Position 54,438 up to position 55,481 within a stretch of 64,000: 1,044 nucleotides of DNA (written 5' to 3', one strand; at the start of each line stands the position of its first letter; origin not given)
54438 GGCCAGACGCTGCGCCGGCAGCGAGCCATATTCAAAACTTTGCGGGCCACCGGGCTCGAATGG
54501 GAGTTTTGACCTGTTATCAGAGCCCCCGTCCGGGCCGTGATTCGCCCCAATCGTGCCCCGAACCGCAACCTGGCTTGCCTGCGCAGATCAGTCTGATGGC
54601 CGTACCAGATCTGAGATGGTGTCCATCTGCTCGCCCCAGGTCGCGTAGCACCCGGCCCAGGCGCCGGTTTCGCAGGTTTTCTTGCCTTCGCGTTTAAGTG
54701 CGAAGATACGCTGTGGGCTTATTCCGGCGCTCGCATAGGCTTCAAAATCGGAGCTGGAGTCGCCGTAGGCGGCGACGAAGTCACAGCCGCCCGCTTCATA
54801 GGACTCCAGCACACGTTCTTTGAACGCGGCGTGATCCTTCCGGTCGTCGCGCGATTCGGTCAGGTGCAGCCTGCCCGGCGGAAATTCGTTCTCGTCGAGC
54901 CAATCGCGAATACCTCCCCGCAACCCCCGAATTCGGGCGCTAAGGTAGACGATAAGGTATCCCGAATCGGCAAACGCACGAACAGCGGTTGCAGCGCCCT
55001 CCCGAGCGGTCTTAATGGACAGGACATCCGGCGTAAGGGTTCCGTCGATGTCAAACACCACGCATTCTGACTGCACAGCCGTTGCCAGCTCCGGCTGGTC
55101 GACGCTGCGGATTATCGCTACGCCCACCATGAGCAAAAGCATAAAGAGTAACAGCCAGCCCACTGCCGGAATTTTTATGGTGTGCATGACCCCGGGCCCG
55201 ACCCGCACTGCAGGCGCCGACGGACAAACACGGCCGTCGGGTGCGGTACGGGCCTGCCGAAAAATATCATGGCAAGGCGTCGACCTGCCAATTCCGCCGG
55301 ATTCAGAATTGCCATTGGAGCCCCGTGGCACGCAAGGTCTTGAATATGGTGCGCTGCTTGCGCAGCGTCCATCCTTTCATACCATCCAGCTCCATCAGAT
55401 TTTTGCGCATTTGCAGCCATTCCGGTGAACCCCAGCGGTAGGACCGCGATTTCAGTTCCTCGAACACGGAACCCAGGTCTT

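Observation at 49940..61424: Dense envelope phospholipid-enzyme cluster: four HKD/PLD proteins, lipin-like phosphatase, EEP phosphodiesterase, HdeD, AI-2E permease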

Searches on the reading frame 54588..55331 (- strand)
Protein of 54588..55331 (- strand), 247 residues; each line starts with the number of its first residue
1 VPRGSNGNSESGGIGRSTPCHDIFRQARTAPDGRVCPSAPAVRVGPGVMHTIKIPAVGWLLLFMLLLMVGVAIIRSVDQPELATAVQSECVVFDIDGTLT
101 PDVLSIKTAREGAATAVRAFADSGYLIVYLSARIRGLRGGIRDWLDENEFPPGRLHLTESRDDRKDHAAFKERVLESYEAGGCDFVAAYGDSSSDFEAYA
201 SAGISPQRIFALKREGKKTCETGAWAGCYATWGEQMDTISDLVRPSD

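Call 3: search_protein_families(library=pfam, proteins=[window:54588-55331:-], max_evalue=0.01)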
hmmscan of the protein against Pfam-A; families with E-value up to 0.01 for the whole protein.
window:54588-55331:- (247 aa): 6 families
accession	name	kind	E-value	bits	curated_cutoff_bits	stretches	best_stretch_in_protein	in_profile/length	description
PF24694.1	LNS2_PITM1-3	-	2.8e-27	95.6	27.7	1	91-212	1-123/124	PITM 1-3, LNS2 domain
PF08235.19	LNS2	-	1.4e-08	34.9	32.3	1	87-238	46-223/226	LNS2 (Lipin/Ned1/Smp2)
PF03767.20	Acid_phosphat_B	-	4.7e-06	26.7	27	1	113-212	125-222/230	HAD superfamily, subfamily IIIB (Acid phosphatase)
PF25109.1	HAD_PNKP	-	0.00044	20.8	27.6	1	89-175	2-104/143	Polynucleotide kinase PNKP phosphatase domain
PF00702.32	Hydrolase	-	0.00057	20.8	26.4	1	90-168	3-81/191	haloacid dehalogenase-like hydrolase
PF12710.13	HAD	-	0.0047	17.8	27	0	91-128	1-42/189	haloacid dehalogenase-like hydrolase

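Call 4: search_protein_families(library=ncbifam, proteins=[window:54588-55331:-], max_evalue=0.01)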
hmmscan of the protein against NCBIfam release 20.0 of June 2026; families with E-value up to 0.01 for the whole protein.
window:54588-55331:- (247 aa): 2 families
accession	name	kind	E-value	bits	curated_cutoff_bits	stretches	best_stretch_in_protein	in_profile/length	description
TIGR01662.1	HAD-SF-IIIA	subfamily_domain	0.0011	19.1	44.6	1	90-204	2-133/141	HAD-IIIA family hydrolase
TIGR01488.1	HAD-SF-IB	subfamily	0.0016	18.4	45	0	171-200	143-175/177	HAD-IB family phosphatase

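Call 7: find_homologous_proteins(query=window:54591-55187:-, max_evalue=0.001)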
Query seq(199 aa) (199 aa): 310 proteins with E <= 0.001 among 523 candidates; the best 120 are listed.
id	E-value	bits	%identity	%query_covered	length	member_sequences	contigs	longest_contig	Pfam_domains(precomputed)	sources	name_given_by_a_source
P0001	8.6e-129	445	100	100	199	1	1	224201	PF03767.21,PF24694.2,PF08235.20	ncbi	-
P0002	3.7e-114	397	89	100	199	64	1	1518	PF03767.21,PF24694.2,PF08235.20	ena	-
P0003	8.6e-112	390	87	100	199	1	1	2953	PF03767.21,PF24694.2,PF08235.20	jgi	jgi:hypothetical protein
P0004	1.5e-111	389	88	100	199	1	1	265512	PF03767.21,PF24694.2,PF08235.20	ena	-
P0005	3.4e-105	368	82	100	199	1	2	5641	PF03767.21,PF24694.2,PF08235.20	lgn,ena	-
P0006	5.8e-105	367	82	100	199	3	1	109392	PF03767.21,PF00702.33,PF24694.2,PF08235.20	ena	-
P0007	3.8e-101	355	89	90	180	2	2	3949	PF03767.21,PF00702.33,PF24694.2,PF08235.20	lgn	-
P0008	1.0e-99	350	87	90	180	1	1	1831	PF24694.2,PF08235.20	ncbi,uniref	ncbi:MAG: hypothetical protein WBB85_20485, partial [Albidovulum sp.]|uniref:LNS2 domain-containing 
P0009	9.6e-79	282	68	95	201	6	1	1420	PF03767.21,PF24694.2,PF08235.20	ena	-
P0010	6.9e-77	276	67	95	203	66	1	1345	PF03767.21,PF24694.2,PF08235.20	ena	-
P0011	3.3e-75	270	66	90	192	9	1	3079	PF03767.21,PF00702.33,PF24694.2,PF08235.20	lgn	-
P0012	5.3e-75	269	66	90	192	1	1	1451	PF03767.21,PF24694.2,PF08235.20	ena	-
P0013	1.8e-74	268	63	98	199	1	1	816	PF03767.21,PF00702.33,PF24694.2,PF08235.20,PF12710.14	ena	-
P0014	5.4e-74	266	62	95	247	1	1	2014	PF03767.21,PF24694.2,PF08235.20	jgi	-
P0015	2.5e-73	264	62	95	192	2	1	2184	PF03767.21,PF00702.33,PF24694.2,PF08235.20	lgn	-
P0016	1.5e-72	261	62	98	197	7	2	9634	PF03767.21,PF00702.33,PF24694.2,PF08235.20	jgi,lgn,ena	-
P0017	7.5e-72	259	61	95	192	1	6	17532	PF03767.21,PF24694.2,PF08235.20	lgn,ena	-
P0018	2.5e-71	257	63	93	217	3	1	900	PF03767.21,PF24694.2,PF08235.20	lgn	-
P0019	2.9e-71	257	65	90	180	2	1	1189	PF03767.21,PF00702.33,PF24694.2,PF08235.20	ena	-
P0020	2.6e-70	254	61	98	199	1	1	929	PF03767.21,PF00702.33,PF24694.2,PF08235.20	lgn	-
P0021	8.7e-69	249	63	90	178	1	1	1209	PF03767.21,PF00702.33,PF24694.2,PF08235.20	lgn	-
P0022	1.3e-68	249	61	94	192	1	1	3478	PF03767.21,PF24694.2,PF08235.20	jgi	-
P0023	2.3e-68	248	60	94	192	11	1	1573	PF03767.21,PF24694.2,PF08235.20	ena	-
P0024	5.5e-67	243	63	88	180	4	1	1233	PF03767.21,PF00702.33,PF24694.2,PF08235.20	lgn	-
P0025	7.1e-67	243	58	95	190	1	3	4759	PF03767.21,PF00702.33,PF24694.2,PF08235.20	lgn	-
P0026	1.4e-60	222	59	83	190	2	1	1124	PF03767.21,PF24694.2,PF08235.20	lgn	-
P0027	2.4e-60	222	60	97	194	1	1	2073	PF03767.21,PF00702.33,PF24694.2,PF08235.20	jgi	-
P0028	4.7e-60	221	60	82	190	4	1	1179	PF03767.21,PF24694.2,PF08235.20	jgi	-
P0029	1.0e-59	220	55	99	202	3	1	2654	PF03767.21,PF00702.33,PF24694.2,PF08235.20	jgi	-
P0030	1.2e-58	216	58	83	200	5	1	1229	PF03767.21,PF24694.2,PF08235.20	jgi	jgi:hypothetical protein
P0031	2.3e-58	215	54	94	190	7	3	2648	PF03767.21,PF24694.2,PF08235.20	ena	-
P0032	2.3e-58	215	57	91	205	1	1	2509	PF00702.33,PF24694.2,PF08235.20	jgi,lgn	-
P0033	2.6e-58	215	57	91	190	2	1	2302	PF03767.21,PF24694.2,PF08235.20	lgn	-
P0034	1.2e-57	213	54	95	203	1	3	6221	PF03767.21,PF00702.33,PF24694.2,PF08235.20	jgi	-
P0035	7.1e-57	210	56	93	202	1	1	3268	PF03767.21,PF00702.33,PF24694.2,PF08235.20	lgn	-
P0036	2.3e-56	209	60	77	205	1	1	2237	PF03767.21,PF00702.33,PF24694.2,PF08235.20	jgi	jgi:phosphatidate phosphatase PAH1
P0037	1.6e-55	206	55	93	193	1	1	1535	PF03767.21,PF00702.33,PF24694.2,PF25109.2,PF08235.20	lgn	-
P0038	3.2e-55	205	52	92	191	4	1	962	PF03767.21,PF24694.2,PF08235.20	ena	-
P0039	5.0e-55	204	53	92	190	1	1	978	PF03767.21,PF24694.2,PF25109.2,PF08235.20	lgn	-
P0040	6.6e-55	204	49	94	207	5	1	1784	PF03767.21,PF24694.2,PF08235.20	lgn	-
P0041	7.3e-55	204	53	94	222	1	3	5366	PF03767.21,PF24694.2,PF08235.20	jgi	jgi:hypothetical protein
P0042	1.0e-54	203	56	92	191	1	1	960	PF03767.21,PF00702.33,PF24694.2,PF08235.20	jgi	-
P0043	7.1e-54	201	52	95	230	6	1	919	PF03767.21,PF24694.2,PF08235.20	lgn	-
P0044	1.3e-53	200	60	81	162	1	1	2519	PF03767.21,PF00702.33,PF24694.2,PF08235.20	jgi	-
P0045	2.0e-53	199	52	92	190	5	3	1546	PF03767.21,PF00702.33,PF24694.2,PF25109.2,PF08235.20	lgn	-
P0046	8.2e-53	197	59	79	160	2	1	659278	PF03767.21,PF24694.2,PF25109.2,PF08235.20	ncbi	-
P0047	9.1e-53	197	51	92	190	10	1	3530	PF03767.21,PF24694.2,PF08235.20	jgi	jgi:phosphatidate phosphatase PAH1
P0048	1.3e-52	196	56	79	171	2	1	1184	PF03767.21,PF00702.33,PF24694.2,PF08235.20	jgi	-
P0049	1.9e-52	196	56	78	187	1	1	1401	PF03767.21,PF00702.33,PF24694.2,PF08235.20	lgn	-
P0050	3.0e-52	195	57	78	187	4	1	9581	PF03767.21,PF00702.33,PF24694.2,PF08235.20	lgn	-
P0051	7.0e-52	194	60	72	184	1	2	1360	PF03767.21,PF00702.33,PF24694.2,PF08235.20,PF12710.14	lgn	-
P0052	1.3e-51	193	55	77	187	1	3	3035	PF03767.21,PF00702.33,PF24694.2,PF08235.20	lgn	-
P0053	1.6e-51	193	55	80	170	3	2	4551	PF03767.21,PF24694.2,PF08235.20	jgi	-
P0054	1.9e-51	193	50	94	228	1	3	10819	PF03767.21,PF24694.2,PF25109.2,PF08235.20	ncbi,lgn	-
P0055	2.6e-51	192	58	77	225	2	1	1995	PF03767.21,PF24694.2,PF08235.20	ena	-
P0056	2.8e-51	192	51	92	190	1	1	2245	PF03767.21,PF24694.2,PF08235.20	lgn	-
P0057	3.0e-51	192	46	92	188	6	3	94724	PF03767.21,PF24694.2,PF08235.20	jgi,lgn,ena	-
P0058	3.0e-51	192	49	93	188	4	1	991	PF03767.21,PF24694.2,PF08235.20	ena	-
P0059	3.2e-51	192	54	79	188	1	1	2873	PF03767.21,PF00702.33,PF24694.2,PF08235.20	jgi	jgi:phosphatidate phosphatase PAH1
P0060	4.5e-51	191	49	95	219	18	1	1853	PF03767.21,PF24694.2,PF08235.20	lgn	-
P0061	5.6e-51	191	55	82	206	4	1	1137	PF24694.2,PF08235.20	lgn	-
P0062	6.6e-51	191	53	77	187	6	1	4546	PF03767.21,PF00702.33,PF24694.2,PF08235.20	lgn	-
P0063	8.1e-51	191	51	93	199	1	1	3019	PF24694.2,PF08235.20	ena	-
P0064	8.3e-51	191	51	93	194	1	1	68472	PF03767.21,PF24694.2,PF08235.20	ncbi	ncbi:MAG: hypothetical protein P8Y52_00890 [Xanthomonadales bacterium]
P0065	9.5e-51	190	55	77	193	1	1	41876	PF03767.21,PF24694.2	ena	-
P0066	2.1e-50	189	47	91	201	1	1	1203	PF24694.2,PF08235.20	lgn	-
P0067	2.6e-50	189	50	93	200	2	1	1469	PF03767.21,PF24694.2,PF08235.20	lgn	-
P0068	3.2e-50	189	54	83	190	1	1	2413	PF03767.21,PF24694.2,PF08235.20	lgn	-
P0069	3.6e-50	188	50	91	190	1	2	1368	PF24694.2,PF08235.20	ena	-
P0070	4.1e-50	188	48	97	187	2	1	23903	PF24694.2,PF08235.20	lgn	-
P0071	7.8e-50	187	50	93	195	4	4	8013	PF03767.21,PF24694.2,PF08235.20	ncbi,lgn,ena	-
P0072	1.1e-49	187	48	95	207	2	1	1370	PF24694.2,PF08235.20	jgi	-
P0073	1.5e-49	186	49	92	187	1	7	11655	PF03767.21,PF00702.33,PF24694.2,PF08235.20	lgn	-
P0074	1.6e-49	186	47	89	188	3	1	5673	PF03767.21,PF24694.2,PF08235.20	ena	-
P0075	1.7e-49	186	48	93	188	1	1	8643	PF03767.21,PF24694.2,PF08235.20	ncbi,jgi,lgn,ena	-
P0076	1.7e-49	186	52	78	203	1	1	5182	PF03767.21,PF24694.2,PF08235.20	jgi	jgi:phosphatidate phosphatase PAH1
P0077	1.9e-49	186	51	92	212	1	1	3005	PF03767.21,PF24694.2,PF08235.20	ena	-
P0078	2.3e-49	186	53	81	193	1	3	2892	PF03767.21,PF00702.33,PF24694.2,PF08235.20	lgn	-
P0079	3.6e-49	185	55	76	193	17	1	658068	PF03767.21,PF00702.33,PF24694.2,PF08235.20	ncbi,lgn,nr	ncbi:MAG: hypothetical protein Q7T32_01145 [Moraxellaceae bacterium]|nr:hypothetical protein [Moraxe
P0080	3.7e-49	185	51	92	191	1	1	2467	PF03767.21,PF00702.33,PF24694.2,PF25109.2,PF08235.20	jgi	jgi:phosphatidate phosphatase PAH1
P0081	4.1e-49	185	48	93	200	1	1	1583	PF03767.21,PF24694.2,PF25109.2,PF08235.20,PF12710.14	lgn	-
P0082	4.5e-49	185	50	83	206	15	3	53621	PF03767.21,PF24694.2,PF08235.20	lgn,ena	-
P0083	5.8e-49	185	52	82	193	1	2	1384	PF03767.21,PF24694.2,PF08235.20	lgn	-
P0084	6.4e-49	184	51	80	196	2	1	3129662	PF03767.21,PF00702.33,PF24694.2,PF25109.2,PF08235.20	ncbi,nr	ncbi:LNS2 domain-containing protein [Thiolapillus brandeum]|nr:hypothetical protein [Thiolapillus br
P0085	6.5e-49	184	48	93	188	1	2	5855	PF03767.21,PF24694.2,PF08235.20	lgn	-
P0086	6.5e-49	184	49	92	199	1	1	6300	PF03767.21,PF24694.2,PF08235.20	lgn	-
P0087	7.0e-49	184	53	78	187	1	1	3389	PF03767.21,PF00702.33,PF24694.2,PF08235.20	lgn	-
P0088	7.6e-49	184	54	79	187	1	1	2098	PF03767.21,PF00702.33,PF24694.2,PF08235.20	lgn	-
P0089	8.3e-49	184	46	91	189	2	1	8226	PF03767.21,PF24694.2,PF08235.20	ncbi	-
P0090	1.2e-48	183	49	93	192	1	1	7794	PF03767.21,PF24694.2,PF08235.20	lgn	-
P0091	2.1e-48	183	56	79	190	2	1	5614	PF03767.21,PF24694.2,PF08235.20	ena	-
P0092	2.1e-48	183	48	93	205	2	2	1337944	PF03767.21,PF24694.2,PF08235.20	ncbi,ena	-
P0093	2.1e-48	183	56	76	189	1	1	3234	PF24694.2,PF08235.20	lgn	-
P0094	2.2e-48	183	46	93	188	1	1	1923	PF03767.21,PF00702.33,PF24694.2,PF08235.20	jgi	jgi:phosphatidate phosphatase PAH1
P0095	2.4e-48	182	53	78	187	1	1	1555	PF03767.21,PF00702.33,PF24694.2,PF08235.20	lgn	-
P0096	2.6e-48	182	46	99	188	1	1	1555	PF03767.21,PF24694.2,PF25109.2,PF08235.20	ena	-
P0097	2.8e-48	182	51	79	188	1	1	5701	PF03767.21,PF00702.33,PF24694.2,PF08235.20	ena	-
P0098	2.9e-48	182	54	79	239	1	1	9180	PF03767.21,PF24694.2,PF08235.20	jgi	jgi:hypothetical protein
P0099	3.5e-48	182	46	93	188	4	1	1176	PF03767.21,PF24694.2,PF08235.20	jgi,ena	-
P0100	4.3e-48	182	46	93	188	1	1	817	PF03767.21,PF24694.2,PF08235.20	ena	-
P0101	5.9e-48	181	52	84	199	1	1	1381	PF03767.21,PF24694.2,PF08235.20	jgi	jgi:hypothetical protein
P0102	6.0e-48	181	45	92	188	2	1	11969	PF03767.21,PF00702.33,PF24694.2,PF08235.20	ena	-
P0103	7.6e-48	181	49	90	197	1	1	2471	PF03767.21,PF00702.33,PF24694.2,PF25109.2,PF08235.20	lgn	-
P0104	7.9e-48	181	48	90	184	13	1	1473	PF03767.21,PF24694.2,PF25109.2,PF08235.20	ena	-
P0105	9.9e-48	181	51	92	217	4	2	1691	PF03767.21,PF00702.33,PF24694.2,PF08235.20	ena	-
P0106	1.2e-47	180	45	93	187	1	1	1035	PF03767.21,PF24694.2,PF08235.20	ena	-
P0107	1.6e-47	180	47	91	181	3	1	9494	PF03767.21,PF24694.2,PF25109.2,PF08235.20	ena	-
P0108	1.8e-47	180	49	90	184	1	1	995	PF03767.21,PF24694.2,PF25109.2,PF08235.20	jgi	-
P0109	2.1e-47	179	47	93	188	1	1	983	PF03767.21,PF24694.2,PF08235.20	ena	-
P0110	2.4e-47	179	54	78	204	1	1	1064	PF03767.21,PF24694.2,PF25109.2,PF08235.20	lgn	-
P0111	2.9e-47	179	54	79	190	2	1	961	PF03767.21,PF00702.33,PF24694.2,PF08235.20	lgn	-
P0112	3.4e-47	179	49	93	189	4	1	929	PF03767.21,PF00702.33,PF24694.2,PF25109.2,PF08235.20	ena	-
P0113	4.6e-47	178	49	90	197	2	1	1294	PF03767.21,PF24694.2,PF08235.20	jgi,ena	-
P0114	5.0e-47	178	47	99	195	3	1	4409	PF03767.21,PF00702.33,PF24694.2,PF08235.20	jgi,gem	-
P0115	5.0e-47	178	49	91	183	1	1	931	PF03767.21,PF24694.2,PF25109.2,PF08235.20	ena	-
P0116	6.1e-47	178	55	77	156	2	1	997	PF03767.21,PF24694.2,PF08235.20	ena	-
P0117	1.1e-46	177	54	77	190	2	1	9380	PF03767.21,PF24694.2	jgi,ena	-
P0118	1.2e-46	177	46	91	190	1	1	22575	PF03767.21,PF24694.2,PF08235.20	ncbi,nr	ncbi:hypothetical protein P4C99_20380 [Pontiellaceae bacterium B1224]|nr:hypothetical protein [Ponti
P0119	1.6e-46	177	47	90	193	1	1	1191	PF03767.21,PF24694.2,PF08235.20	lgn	-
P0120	1.7e-46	176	47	88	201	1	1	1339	PF03767.21,PF24694.2,PF08235.20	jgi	jgi:hypothetical protein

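Call 9: find_encoding_contigs(protein=P0001, flank=10000, max_places=3)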
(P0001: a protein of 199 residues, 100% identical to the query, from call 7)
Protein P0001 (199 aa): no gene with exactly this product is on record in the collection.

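Call 10: find_encoding_contigs(protein=P0084, flank=10000, max_places=3)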
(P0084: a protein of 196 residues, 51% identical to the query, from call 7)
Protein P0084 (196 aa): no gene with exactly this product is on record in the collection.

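Call 11: find_encoding_contigs(protein=P0079, flank=10000, max_places=3)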
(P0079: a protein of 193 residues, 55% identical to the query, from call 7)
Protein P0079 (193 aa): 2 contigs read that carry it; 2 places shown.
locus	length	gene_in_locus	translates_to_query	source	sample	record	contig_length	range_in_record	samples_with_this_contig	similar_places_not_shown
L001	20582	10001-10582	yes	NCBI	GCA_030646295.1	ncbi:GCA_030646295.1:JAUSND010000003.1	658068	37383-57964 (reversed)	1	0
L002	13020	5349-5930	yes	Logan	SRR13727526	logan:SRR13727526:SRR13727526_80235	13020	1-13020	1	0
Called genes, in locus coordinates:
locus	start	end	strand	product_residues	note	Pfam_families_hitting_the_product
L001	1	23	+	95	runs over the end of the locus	PF04359:DUF493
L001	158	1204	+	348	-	-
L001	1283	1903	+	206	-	PF21948:LplA-B_cat, PF03099:BPL_LplA_LipB (weak)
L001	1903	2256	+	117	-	PF10861:DUF2784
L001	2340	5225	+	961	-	-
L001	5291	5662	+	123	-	PF00903:Glyoxalase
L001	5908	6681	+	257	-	-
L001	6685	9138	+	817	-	PF04851:ResIII (weak), PF00270:DEAD (weak)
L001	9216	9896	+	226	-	-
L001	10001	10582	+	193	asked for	PF08235:LNS2 (weak), PF00702:Hydrolase (faint), PF24694:LNS2_PITM1-3, PF03767:Acid_phosphat_B (weak)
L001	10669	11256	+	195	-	PF06736:TMEM175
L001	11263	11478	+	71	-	PF14375:Cys_rich_CWC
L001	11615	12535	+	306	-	PF13417:GST_N_3, PF13409:GST_N_2 (weak), PF13410:GST_C_2, PF00043:GST_C (faint)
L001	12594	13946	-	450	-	PF11902:DUF3422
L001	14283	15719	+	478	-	PF00324:AA_permease, PF13520:AA_permease_2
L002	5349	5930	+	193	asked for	PF08235:LNS2 (weak), PF00702:Hydrolase (faint), PF24694:LNS2_PITM1-3, PF03767:Acid_phosphat_B (weak)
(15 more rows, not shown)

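Call 13: find_related_loci(query=A1, collection=genome_contigs, flank=10000)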
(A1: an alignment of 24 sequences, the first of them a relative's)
Query A1 (199 aa) in genome_contigs; peptide patterns used: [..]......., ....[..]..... (x = any residue, [..] = any of these).
599 stretches matched a pattern (row limit reached: there are more); 105 encode a relative of the query (tblastn E <= 1e-3); the best 80 are kept; 79 distinct loci.
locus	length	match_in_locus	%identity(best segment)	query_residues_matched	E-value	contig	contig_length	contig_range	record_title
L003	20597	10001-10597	88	1-199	6e-118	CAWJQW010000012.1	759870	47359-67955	MAG: uncultured Gammaproteobacteria bacterium isolate MFD03804.bin.2.195 genome assembly, contig: contig_4008, whole gen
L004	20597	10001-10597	89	1-199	3e-113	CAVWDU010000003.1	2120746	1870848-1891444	MAG: uncultured Gammaproteobacteria bacterium isolate MFD03804.bin.1.262 genome assembly, contig: contig_2235, whole gen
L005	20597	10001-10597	88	1-199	9e-113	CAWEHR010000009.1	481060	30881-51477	MAG: uncultured Gammaproteobacteria bacterium isolate MFD09779.bin.1.234 genome assembly, contig: contig_3838, whole gen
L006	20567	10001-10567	68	11-199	1e-81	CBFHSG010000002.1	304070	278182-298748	MAG: Woeseiaceae bacterium isolate AGTU_64_bin_15_strict genome assembly, contig: AGTU_64_bin_15_strict_c2, whole genome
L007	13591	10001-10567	67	11-199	2e-81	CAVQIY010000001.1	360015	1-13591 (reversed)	MAG: uncultured Gammaproteobacteria bacterium isolate MFD09779.bin.2.180 genome assembly, contig: contig_12896, whole ge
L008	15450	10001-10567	66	11-199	3e-80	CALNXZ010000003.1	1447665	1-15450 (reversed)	MAG: uncultured Gammaproteobacteria bacterium isolate LOGT_bin.0049 genome assembly, contig: contig_9766, whole genome s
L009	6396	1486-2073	61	1-196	4e-69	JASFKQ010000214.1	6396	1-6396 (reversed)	MAG: Lysobacterales bacterium isolate D0817M02metaG_Bin_286 D0817M02metaG_FD_scaffold_6776_c1, whole genome shotgun sequ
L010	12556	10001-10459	60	43-195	4e-61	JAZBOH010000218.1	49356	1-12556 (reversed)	MAG: Lysobacterales bacterium isolate bin.7 k117_8298867, whole genome shotgun sequence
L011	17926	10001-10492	55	34-195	9e-57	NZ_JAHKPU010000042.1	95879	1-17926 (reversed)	Pacificibacter marinus strain D2R04 D2R04_D2R04_contig_33, whole genome shotgun sequence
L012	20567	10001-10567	51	13-197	2e-56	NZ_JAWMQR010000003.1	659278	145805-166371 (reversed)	Halioxenophilus sp. WMMB6 NODE_3_length_659278_cov_28.563252, whole genome shotgun sequence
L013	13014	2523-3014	55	34-195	2e-56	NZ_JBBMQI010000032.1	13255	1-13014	Pacificibacter sp. AS14 isolate_14_32, whole genome shotgun sequence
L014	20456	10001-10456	57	41-192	4e-55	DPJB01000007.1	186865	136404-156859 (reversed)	MAG TPA_asm: Moraxellaceae bacterium isolate UBA8513 contig_38325, whole genome shotgun sequence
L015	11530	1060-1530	54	39-195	3e-55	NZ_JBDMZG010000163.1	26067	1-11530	MAG: Pacificibacter sp. isolate SCSW1.bin.29 k97_446618, whole genome shotgun sequence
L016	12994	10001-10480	54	36-195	2e-54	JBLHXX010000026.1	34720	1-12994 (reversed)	MAG: Celeribacter sp. isolate 3300046449_58 Ga0491193_0000547, whole genome shotgun sequence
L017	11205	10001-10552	51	11-196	8e-55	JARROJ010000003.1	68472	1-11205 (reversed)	MAG: Lysobacterales bacterium isolate Spart_147_MAG scaffold_47, whole genome shotgun sequence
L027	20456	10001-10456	50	41-192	2e-47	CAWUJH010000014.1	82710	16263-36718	MAG: uncultured Ketobacter sp. isolate SRR17458625_binner12_12_1705322970 genome assembly, contig: ERZ21854034.75, whole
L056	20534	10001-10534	41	17-192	6e-38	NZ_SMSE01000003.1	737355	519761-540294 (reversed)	Seongchinamella unica strain GH4-78 contig3, whole genome shotgun sequence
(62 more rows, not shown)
